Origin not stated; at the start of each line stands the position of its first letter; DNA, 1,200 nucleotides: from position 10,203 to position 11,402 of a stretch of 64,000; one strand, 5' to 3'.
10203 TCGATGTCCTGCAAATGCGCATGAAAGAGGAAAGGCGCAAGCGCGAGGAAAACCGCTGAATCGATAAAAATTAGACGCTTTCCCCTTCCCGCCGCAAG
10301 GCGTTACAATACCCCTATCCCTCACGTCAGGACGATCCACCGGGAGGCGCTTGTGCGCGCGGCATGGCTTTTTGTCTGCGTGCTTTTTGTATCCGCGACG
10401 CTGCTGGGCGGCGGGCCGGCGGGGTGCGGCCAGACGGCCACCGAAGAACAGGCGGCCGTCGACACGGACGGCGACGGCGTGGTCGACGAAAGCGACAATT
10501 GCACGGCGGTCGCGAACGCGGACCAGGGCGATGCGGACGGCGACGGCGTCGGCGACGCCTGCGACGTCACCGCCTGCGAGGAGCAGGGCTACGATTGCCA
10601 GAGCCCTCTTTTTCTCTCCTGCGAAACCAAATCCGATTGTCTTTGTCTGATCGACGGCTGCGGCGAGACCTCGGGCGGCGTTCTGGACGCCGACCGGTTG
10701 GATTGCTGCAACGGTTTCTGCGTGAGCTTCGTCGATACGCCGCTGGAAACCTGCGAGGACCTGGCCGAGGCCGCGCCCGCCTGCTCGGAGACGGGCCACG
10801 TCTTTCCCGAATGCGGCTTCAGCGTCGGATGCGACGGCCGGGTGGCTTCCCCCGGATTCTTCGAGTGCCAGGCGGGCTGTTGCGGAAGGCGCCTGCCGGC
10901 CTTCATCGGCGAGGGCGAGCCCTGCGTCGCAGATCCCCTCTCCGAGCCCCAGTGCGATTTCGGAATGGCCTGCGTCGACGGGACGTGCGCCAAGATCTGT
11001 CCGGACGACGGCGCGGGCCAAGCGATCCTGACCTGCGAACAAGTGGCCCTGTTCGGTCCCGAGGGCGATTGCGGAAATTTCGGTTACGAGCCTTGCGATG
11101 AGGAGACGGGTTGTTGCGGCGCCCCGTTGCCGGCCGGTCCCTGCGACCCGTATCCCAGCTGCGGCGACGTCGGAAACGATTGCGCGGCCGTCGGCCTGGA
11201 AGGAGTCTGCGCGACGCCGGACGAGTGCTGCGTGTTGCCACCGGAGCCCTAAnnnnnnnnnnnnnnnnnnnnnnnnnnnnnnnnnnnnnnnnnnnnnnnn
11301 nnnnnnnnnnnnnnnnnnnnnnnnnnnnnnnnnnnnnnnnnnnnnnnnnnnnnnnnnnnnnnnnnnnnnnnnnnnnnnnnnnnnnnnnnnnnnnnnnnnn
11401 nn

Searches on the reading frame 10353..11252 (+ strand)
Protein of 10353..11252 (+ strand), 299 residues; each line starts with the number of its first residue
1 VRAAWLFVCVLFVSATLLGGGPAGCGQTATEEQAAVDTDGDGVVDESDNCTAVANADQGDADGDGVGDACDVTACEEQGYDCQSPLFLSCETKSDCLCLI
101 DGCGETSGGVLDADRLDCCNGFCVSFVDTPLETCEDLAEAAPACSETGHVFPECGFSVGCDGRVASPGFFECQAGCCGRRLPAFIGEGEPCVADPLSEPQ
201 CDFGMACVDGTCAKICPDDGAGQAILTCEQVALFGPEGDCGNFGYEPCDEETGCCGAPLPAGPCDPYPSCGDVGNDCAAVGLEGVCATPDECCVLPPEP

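Call 35: search_protein_families(library=pfam, proteins=[window:10353-11252:+], max_evalue=0.01)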
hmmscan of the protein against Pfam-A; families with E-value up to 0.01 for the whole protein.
window:10353-11252:+ (299 aa): 1 family
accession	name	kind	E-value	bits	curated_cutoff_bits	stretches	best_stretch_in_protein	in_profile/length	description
PF02412.23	TSP_3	-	8.1e-07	29.1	25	1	37-58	15-36/36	Thrombospondin type 3 repeat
